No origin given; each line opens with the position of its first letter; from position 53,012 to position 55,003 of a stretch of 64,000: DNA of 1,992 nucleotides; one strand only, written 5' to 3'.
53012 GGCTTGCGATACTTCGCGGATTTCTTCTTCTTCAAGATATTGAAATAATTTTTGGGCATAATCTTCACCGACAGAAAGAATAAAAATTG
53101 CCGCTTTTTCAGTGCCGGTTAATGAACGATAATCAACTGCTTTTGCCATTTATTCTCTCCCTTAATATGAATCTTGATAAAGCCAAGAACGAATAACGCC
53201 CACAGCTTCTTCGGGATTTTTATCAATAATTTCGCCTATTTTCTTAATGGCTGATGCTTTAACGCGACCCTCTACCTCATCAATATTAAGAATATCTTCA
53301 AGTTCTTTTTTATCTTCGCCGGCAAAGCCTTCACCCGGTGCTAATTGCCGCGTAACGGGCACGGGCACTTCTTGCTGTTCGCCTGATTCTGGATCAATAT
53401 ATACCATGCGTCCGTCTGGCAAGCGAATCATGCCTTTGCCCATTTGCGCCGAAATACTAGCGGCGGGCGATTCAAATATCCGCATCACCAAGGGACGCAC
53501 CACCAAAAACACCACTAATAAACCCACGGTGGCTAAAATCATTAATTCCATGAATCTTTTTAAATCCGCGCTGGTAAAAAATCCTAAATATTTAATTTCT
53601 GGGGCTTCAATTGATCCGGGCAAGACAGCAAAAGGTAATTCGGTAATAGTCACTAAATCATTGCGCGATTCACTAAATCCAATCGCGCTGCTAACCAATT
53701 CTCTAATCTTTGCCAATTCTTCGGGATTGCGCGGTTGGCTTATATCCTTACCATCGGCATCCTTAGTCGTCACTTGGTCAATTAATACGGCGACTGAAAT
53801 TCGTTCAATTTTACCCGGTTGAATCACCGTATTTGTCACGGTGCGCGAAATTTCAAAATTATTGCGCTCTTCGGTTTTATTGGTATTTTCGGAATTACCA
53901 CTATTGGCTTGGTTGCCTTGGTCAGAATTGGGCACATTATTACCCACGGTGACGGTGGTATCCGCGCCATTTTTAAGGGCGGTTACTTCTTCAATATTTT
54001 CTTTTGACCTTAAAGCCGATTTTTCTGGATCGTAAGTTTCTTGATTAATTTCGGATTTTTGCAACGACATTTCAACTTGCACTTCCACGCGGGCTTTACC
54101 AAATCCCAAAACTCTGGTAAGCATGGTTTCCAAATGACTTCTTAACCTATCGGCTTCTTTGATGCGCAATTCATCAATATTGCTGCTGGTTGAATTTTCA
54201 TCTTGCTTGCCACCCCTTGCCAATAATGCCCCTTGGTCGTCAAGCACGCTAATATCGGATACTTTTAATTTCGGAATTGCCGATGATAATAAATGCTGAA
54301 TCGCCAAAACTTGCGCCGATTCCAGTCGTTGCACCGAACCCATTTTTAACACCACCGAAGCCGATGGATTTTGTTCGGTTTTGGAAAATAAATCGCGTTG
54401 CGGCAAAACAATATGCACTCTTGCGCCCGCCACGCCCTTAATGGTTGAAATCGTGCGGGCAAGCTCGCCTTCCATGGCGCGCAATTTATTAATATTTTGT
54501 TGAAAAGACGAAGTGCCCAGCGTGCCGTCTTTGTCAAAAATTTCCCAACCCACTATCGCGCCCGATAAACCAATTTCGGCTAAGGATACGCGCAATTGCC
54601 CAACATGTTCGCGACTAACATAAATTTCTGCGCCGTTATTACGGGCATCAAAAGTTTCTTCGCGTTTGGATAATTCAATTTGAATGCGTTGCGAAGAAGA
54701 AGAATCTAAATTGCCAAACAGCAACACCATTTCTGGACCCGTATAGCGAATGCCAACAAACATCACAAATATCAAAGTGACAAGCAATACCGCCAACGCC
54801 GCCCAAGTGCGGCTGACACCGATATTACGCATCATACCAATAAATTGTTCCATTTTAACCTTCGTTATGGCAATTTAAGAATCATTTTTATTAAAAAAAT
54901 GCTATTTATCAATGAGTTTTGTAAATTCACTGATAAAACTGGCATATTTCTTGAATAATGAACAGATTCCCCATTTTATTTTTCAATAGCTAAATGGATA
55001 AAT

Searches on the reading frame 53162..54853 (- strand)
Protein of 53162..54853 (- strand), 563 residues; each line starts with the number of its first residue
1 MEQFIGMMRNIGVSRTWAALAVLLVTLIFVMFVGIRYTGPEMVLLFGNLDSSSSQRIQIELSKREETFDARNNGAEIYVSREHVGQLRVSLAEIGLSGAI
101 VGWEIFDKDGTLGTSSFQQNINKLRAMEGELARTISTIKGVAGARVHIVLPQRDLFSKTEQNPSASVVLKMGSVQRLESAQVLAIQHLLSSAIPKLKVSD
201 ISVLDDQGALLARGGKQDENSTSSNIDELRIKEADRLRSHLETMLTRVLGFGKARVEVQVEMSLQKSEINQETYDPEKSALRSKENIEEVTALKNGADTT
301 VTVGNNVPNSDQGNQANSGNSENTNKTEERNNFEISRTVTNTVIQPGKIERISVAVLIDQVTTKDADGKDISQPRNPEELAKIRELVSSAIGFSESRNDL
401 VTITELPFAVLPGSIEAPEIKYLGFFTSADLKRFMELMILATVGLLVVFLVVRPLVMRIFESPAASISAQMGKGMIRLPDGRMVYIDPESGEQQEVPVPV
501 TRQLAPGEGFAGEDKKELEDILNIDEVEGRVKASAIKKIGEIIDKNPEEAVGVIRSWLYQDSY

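Call 66: search_protein_families(library=pfam, proteins=[window:53162-54853:-], max_evalue=0.000001)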
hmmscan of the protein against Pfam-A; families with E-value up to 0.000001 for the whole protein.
window:53162-54853:- (563 aa): 2 families
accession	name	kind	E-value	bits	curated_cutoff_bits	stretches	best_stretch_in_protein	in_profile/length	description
PF01514.23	YscJ_FliF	-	5.8e-51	173.3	24.4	1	38-212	2-178/179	Secretory protein of YscJ/FliF family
PF08345.17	YscJ_FliF_C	-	1.2e-38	133.3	23.8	1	245-408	1-147/147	Flagellar M-ring protein C-terminal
